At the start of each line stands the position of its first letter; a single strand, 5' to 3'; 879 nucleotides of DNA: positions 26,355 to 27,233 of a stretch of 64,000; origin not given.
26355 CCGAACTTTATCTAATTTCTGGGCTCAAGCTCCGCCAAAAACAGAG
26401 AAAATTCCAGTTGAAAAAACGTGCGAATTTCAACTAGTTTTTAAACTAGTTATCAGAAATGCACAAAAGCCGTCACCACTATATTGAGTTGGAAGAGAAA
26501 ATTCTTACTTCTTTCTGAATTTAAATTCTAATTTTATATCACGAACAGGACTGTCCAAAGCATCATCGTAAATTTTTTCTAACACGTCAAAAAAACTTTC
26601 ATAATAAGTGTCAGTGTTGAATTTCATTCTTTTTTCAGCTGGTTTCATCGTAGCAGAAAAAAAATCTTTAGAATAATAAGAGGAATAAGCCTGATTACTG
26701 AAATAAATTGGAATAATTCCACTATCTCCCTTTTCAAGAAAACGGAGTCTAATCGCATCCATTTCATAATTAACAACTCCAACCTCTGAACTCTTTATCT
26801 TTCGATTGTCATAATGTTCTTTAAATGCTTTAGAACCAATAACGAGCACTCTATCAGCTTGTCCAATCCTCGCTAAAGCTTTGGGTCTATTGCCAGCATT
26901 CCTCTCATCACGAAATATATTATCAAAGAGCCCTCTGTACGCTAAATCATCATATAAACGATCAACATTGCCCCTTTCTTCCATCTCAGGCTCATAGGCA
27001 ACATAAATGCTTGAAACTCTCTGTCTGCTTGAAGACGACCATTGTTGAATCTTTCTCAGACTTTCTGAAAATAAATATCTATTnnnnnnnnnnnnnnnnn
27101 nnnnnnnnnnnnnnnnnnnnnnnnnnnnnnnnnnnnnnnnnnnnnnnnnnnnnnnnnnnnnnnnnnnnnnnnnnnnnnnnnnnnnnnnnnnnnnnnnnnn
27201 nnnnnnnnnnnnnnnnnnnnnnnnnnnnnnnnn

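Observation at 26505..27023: The C-terminal ~170 aa reads like a TIR/SEFIR (STIR) fold with a conserved Glu in the expected helix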

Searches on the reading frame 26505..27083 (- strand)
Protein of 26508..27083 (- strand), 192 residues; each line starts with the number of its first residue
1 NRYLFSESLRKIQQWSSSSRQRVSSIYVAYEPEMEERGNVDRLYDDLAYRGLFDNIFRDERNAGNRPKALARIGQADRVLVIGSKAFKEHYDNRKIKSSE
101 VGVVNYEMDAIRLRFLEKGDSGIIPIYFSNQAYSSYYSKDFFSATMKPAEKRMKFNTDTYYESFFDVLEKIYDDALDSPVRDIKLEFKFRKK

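Call 3: search_protein_families(library=pfam, proteins=[window:26505-27023:-], max_evalue=10)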
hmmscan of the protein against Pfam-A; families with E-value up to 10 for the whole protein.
window:26505-27023:- (172 aa): 0 families

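Call 6: search_protein_families(library=padloc, proteins=[window:26505-27023:-], max_evalue=10)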
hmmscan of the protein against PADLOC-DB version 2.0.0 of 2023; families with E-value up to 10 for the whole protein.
window:26505-27023:- (172 aa): 1 family
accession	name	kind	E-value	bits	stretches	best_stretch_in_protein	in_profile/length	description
PDLC03957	bSEFIR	-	4.8e-05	21.3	1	55-156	93-185/412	-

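Call 8: find_homologous_proteins(query=window:26508-27083:-, max_evalue=0.01)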
Query window:26508-27083:-: 45 candidates shared short words with the query, none scored E <= 0.01.

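Call 12: search_solved_structures(query=window:26508-27083:-, max_evalue=10, show_alignments=2)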
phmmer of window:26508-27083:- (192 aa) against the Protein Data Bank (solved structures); distinct sequences matched with E-value up to 10: 0.

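Call 13: search_protein_families(library=ncbifam, proteins=[window:26508-27083:-], max_evalue=10)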
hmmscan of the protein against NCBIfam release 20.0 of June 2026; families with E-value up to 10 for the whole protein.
window:26508-27083:- (192 aa): 1 family
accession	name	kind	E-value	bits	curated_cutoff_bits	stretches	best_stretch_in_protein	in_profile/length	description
NF010395.0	PRK13823.1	subfamily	0.0062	16.6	60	1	61-139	9-86/103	conjugal transfer protein TrbD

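Call 14: search_protein_representatives(protein=window:26508-27083:-)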
Query: 192 residues. Proteins with E-value up to 0.001 (for the whole library): 28; up to 1e-10: 4; up to 1e-30: 1. The best 28 are listed.
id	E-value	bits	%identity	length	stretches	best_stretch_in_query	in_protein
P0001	1.2e-71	257.0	70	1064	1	1-192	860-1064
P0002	3.6e-24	102.3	46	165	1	50-191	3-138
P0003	1.7e-22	96.8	47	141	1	73-188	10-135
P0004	1.5e-12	64.4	38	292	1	4-168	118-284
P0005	2.4e-10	57.3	36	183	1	21-138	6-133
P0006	3.4e-10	56.8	40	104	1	87-188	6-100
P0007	2.2e-08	50.9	38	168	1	69-173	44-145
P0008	2.3e-08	50.8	30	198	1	5-175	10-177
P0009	2.4e-07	47.5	30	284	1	3-191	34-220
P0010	9.8e-07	45.5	31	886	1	2-190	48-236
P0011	1.6e-06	44.8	30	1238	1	3-190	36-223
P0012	1.7e-06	44.8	33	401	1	5-184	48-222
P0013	2.3e-06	44.3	32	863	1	2-191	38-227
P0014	2.9e-06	44.0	30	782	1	3-190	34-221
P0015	4.1e-06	43.5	40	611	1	60-132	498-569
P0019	1.5e-05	41.7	32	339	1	4-190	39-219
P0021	4.7e-05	40.0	29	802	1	5-185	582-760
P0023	1.0e-04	38.9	32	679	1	4-191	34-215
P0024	1.2e-04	38.7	31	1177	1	24-183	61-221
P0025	1.2e-04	38.7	30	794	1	24-189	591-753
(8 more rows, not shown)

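Call 16: search_protein_families(library=pfam, alignment_id=A1, max_evalue=0.01)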
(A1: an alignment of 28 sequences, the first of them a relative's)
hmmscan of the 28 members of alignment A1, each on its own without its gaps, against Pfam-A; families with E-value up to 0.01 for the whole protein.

A. member 1, P0001 (1064 aa): 0 families

B. families by the number of members that match (of 28 scanned): 20 families
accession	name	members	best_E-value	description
PF08357.16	SEFIR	13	1.1e-06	SEFIR domain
PF13676.11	TIR_2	10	2.2e-08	TIR domain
PF00931.28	NB-ARC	5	1.7e-08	NB-ARC domain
PF25000.1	DUF7779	5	6e-05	Domain of unknown function (DUF7779)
PF00089.32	Trypsin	4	1.1e-07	Trypsin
PF13401.12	AAA_22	4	3.7e-07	AAA domain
PF13365.12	Trypsin_2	4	0.0001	Trypsin-like peptidase domain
PF08238.18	Sel1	3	1.4e-24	Sel1 repeat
PF00515.34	TPR_1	2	8.8e-05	Tetratricopeptide repeat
PF13424.12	TPR_12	1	2.3e-13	Tetratricopeptide repeat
PF07719.23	TPR_2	1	2.1e-06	Tetratricopeptide repeat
PF01266.30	DAO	1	2.7e-06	FAD dependent oxidoreductase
PF10473.14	CENP-F_leu_zip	1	0.00012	Leucine-rich repeats of kinetochore protein Cenp-F/LEK1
PF07992.20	Pyr_redox_2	1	0.00013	Pyridine nucleotide-disulphide oxidoreductase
PF00070.33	Pyr_redox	1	0.00039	Pyridine nucleotide-disulphide oxidoreductase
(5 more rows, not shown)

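Call 17: search_protein_families(library=pfam, proteins=[P0004, P0008, P0009, P0010, P0011, P0012, P0013, P0014, P0021, P0025], max_evalue=0.01)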
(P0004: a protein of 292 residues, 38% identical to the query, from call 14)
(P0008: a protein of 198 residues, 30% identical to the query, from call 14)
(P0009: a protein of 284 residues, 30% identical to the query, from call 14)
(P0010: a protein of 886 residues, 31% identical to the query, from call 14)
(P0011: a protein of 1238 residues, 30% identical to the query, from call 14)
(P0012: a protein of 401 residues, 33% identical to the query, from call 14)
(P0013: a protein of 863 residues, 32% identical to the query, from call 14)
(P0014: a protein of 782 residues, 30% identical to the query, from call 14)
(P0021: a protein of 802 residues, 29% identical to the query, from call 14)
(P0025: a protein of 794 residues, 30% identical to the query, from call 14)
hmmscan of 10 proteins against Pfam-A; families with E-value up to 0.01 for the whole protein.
P0004 (292 aa): 0 families

P0008 (198 aa): 0 families

P0009 (284 aa): 2 families
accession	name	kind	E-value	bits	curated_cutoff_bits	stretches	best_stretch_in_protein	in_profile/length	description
PF13676.11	TIR_2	-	2.5e-05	25.2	28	1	56-166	1-92/122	TIR domain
PF08357.16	SEFIR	-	0.00052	20.8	23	1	55-132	2-78/150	SEFIR domain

P0010 (886 aa): 4 families
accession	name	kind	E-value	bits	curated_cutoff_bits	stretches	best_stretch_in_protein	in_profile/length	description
PF13676.11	TIR_2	-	6e-06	27.2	28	1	71-184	1-95/122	TIR domain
PF08357.16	SEFIR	-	5.1e-05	24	23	1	70-146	2-77/150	SEFIR domain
PF25000.1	DUF7779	-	0.00015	22.4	27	1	512-578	3-89/95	Domain of unknown function (DUF7779)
PF00931.28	NB-ARC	-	0.0074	16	23.5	0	282-321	9-42/248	NB-ARC domain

P0011 (1238 aa): 4 families
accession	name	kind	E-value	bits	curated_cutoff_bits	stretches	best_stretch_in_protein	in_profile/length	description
PF13401.12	AAA_22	-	3.4e-06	27.9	27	1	287-373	8-94/130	AAA domain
PF08357.16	SEFIR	-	0.00012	22.9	23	1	57-136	2-80/150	SEFIR domain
PF00931.28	NB-ARC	-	0.00055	19.7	23.5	1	276-453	15-208/248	NB-ARC domain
PF25000.1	DUF7779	-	0.00071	20.2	27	0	496-562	3-89/95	Domain of unknown function (DUF7779)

P0012 (401 aa): 2 families
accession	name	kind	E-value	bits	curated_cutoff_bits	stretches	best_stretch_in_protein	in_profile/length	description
PF13676.11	TIR_2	-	4.8e-05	24.3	28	1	67-192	1-107/122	TIR domain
PF08357.16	SEFIR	-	0.00017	22.4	23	1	67-146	3-81/150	SEFIR domain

P0013 (863 aa): 6 families
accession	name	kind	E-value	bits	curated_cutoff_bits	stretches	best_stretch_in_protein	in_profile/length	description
PF13424.12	TPR_12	-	2.3e-13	50.6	30.1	1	758-832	3-76/77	Tetratricopeptide repeat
PF07719.23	TPR_2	-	2.1e-06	27.9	27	0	760-787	3-30/34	Tetratricopeptide repeat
PF00931.28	NB-ARC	-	4e-06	26.7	23.5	1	290-473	20-220/248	NB-ARC domain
PF25000.1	DUF7779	-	6e-05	23.7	27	1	505-572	2-87/95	Domain of unknown function (DUF7779)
PF00515.34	TPR_1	-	8.8e-05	22.6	27.8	0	760-786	3-29/34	Tetratricopeptide repeat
PF13401.12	AAA_22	-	0.00042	21.1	27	1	293-392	10-97/130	AAA domain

P0014 (782 aa): 9 families
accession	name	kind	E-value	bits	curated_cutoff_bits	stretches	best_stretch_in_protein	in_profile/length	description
PF00931.28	NB-ARC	-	1.7e-08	34.5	23.5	1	290-501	18-241/248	NB-ARC domain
PF13401.12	AAA_22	-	3.7e-07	31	27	1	293-386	8-95/130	AAA domain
PF13676.11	TIR_2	-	4e-06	27.8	28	1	56-131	1-70/122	TIR domain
PF13191.12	AAA_16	-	0.00045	21.2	32.6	1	279-385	9-142/167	AAA ATPase domain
PF08357.16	SEFIR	-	0.00057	20.6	23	1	55-134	2-80/150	SEFIR domain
PF25000.1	DUF7779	-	0.00071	20.2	27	0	510-574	3-87/95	Domain of unknown function (DUF7779)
PF13374.12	TPR_10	-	0.0013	19.1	27.5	0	688-710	8-30/42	Tetratricopeptide repeat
PF05729.18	NACHT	-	0.002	18.4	26.7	1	293-392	3-98/167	NACHT domain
PF00515.34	TPR_1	-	0.007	16.6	27.8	0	686-710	5-29/34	Tetratricopeptide repeat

P0021 (802 aa): 5 families
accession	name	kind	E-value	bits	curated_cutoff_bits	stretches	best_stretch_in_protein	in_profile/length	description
PF08238.18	Sel1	-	8.2e-16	58.3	30.7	3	521-554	2-35/36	Sel1 repeat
PF00089.32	Trypsin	-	6.7e-05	23.2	20.6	1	159-343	27-210/220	Trypsin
PF13365.12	Trypsin_2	-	0.00043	21.5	27.6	1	159-312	1-135/144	Trypsin-like peptidase domain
PF08357.16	SEFIR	-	0.0028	18.4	23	1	604-685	3-83/150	SEFIR domain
PF13676.11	TIR_2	-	0.0042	18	28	0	605-726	2-104/122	TIR domain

P0025 (794 aa): 4 families
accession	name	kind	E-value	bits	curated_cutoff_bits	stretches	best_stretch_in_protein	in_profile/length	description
PF08238.18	Sel1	-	7.3e-17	61.6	30.7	2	404-438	2-36/36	Sel1 repeat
PF00089.32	Trypsin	-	1.4e-07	32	20.6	1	170-343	20-204/220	Trypsin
PF13365.12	Trypsin_2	-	0.00031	22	27.6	1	175-322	1-134/144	Trypsin-like peptidase domain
PF23310.1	TPR_27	-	0.0012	18.9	27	0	398-449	23-74/110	Plant tetratrico peptide repeats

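Call 23: search_solved_structures(query=A2, max_evalue=10, show_alignments=3)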
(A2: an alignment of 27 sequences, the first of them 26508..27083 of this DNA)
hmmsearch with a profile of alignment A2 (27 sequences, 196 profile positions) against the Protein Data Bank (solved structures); distinct sequences matched with E-value up to 10: 10.
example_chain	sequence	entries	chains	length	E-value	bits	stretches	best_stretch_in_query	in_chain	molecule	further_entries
5y8f_A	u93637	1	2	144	2.2e-09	40.4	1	26-145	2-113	Sefir domain protein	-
5y8e_A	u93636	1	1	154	2.7e-09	40.1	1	26-145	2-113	Sefir domain protein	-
4w8h_A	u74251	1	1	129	0.005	19.6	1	26-96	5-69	Toll-receptor-related 2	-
4w8g_A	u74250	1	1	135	0.0055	19.5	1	26-96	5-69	Toll-receptor-related 2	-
3h16_A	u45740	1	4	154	0.089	15.6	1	19-103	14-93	TIR protein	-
2ogb_A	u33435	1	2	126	0.5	13.1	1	131-166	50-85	RING finger protein 41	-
2gwf_B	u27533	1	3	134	0.57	12.9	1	131-166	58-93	RING finger protein 41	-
2fzp_A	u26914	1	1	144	0.65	12.7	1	131-166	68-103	ring finger protein 41 isoform 1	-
2yua_A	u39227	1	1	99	0.73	12.6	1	67-106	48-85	Williams-Beuren syndrome chromosome region 18 protein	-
7ylf_A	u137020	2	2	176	1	12.1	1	20-96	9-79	Toll-like receptor 15 | Toll-like receptor 2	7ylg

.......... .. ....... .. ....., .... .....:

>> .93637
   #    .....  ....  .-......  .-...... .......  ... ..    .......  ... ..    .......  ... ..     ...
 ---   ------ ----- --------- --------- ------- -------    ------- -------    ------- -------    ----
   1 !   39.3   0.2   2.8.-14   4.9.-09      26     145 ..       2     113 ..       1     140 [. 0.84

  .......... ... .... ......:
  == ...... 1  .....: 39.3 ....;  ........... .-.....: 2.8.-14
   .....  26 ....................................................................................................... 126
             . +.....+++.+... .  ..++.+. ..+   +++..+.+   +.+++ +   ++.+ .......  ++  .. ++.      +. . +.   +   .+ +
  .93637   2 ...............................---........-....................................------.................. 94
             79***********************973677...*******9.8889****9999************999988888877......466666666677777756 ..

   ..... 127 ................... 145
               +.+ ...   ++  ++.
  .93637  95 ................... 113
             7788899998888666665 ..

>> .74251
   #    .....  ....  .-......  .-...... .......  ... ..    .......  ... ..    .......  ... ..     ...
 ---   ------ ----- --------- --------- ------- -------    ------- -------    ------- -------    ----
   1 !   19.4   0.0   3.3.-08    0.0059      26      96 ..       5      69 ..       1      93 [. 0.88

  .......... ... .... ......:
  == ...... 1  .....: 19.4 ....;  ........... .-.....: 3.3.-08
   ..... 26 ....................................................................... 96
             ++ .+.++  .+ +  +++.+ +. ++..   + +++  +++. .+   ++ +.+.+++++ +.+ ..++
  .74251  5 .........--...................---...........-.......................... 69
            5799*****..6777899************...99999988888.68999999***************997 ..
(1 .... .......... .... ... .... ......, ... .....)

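Call 24: find_homologous_proteins(query=A2, max_evalue=0.001)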
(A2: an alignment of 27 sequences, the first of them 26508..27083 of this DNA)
Query A2 (27 sequences) (192 aa, profile of the alignment): 1 proteins with E <= 0.001 among 3026 candidates.
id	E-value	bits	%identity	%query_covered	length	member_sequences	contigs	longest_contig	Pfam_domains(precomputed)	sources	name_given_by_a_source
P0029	5.1e-5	41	26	61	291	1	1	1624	PF08357.17,PF13676.12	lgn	-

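Call 33: predict_structure(alignment_id=A2)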
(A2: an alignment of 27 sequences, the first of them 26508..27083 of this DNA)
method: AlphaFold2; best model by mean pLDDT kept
length: 192 residues; sequences in the alignment: 27
mean_pLDDT: 89.6   pTM: 0.87
mean pLDDT of the five models: 89.6, 88.3, 87.4, 87.3, 85.1
residues with pLDDT >= 90: 124; 70-90: 58; 50-70: 10; < 50: 0
segments of 3 or more residues with pLDDT < 50: none
pLDDT, mean of each block of 10 residues (from residue 1): 96 93 93 93 94 91 83 95 92 87 86 90 90 68 75 90 96 90 97 94
secondary structure, 60 per line:
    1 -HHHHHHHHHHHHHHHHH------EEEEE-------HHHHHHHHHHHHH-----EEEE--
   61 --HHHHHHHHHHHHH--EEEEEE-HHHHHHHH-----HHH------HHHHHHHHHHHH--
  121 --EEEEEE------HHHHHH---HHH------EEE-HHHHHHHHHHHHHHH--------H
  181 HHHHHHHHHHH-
elements in order: H2-18 E25-29 H37-49 E55-58 H63-75 E78-83 H85-92 H107-118 E123-128 H135-140 E153-155 H157-171 H180-191

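Call 36: fold_search(model_id=the predicted structure, library=pdb)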
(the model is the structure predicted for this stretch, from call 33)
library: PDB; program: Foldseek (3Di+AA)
matches with E <= 10: 1405; with E <= 0.001: 1
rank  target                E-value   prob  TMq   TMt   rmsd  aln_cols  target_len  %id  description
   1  6o0v_D                9.7e-04  1.00  0.46  0.64   5.3       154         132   10  Crystal structure of the TIR domain G601P mutant from human SARM1, crystal form 2 (released 2019-09-04)
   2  9lmq_B                1.3e-03  1.00  0.42  0.28   6.9       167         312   12  Cryo-EM structure of TIR-STING/c-di-GMP complex (released 2025-08-27)
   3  8p2m_A                1.5e-03  1.00  0.51  0.17   6.8       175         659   14  C. elegans TIR-1 protein. (released 2023-09-06)
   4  6o1b                  2.7e-03  1.00  0.49  0.65   4.7       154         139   10  Crystal structure of the TIR domain G601P mutant from human SARM1, crystal form 1 (released 2019-09-04)
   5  7cm5_A                3.0e-03  1.00  0.50  0.17   6.8       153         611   12  Full-length Sarm1 in a self-inhibited state (released 2020-10-21)
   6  6o0v_A                3.0e-03  1.00  0.48  0.63   6.1       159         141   10  Crystal structure of the TIR domain G601P mutant from human SARM1, crystal form 2 (released 2019-09-04)
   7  6o0v_C                3.4e-03  1.00  0.47  0.62   5.5       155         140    9  Crystal structure of the TIR domain G601P mutant from human SARM1, crystal form 2 (released 2019-09-04)
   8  5for                  3.4e-03  1.00  0.44  0.58   5.3       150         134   14  Cryptic TIR (released 2016-12-07)
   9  4c6s                  3.8e-03  1.00  0.49  0.62   5.5       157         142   11  Crystal structure of the TIR domain from the Arabidopsis Thaliana disease resistance protein RRS1 (released 2014-05-28)
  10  6zfx_A                3.8e-03  1.00  0.46  0.16   5.6       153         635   10  hSARM1 GraFix-ed (released 2020-11-18)
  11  4c6t_D                4.0e-03  1.00  0.41  0.47  13.9       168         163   15  Crystal structure of the RPS4 and RRS1 TIR domain heterodimer (released 2014-05-28)
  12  8v6t_A                4.3e-03  0.99  0.41  0.45   7.4       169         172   14  Crystal structure of EcThsB2 (released 2024-06-12)
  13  7anw_A                4.8e-03  1.00  0.52  0.18   5.3       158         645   11  hSARM1 NAD+ complex (released 2020-11-11)
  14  4c6r_A                4.8e-03  1.00  0.38  0.44  13.8       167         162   17  Crystal structure of the TIR domain from the Arabidopsis Thaliana disease resistance protein RPS4 (released 2014-05-28)
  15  6o0v_B                5.1e-03  1.00  0.49  0.68   5.3       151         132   10  Crystal structure of the TIR domain G601P mutant from human SARM1, crystal form 2 (released 2019-09-04)
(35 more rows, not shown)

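Call 46: search_protein_families(library=padloc, alignment_id=A2, max_evalue=0.01)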
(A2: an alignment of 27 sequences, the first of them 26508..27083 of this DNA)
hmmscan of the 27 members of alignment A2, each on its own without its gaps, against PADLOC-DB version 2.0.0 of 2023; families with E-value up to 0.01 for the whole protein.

A. member 1, window:26508-27083:- (192 aa): 1 family
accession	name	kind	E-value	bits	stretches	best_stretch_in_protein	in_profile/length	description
PDLC03957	bSEFIR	-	6.3e-05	20.9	1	75-176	93-185/412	-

B. families by the number of members that match (of 27 scanned): 1 family
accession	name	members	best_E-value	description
PDLC03957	bSEFIR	20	1.4e-23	-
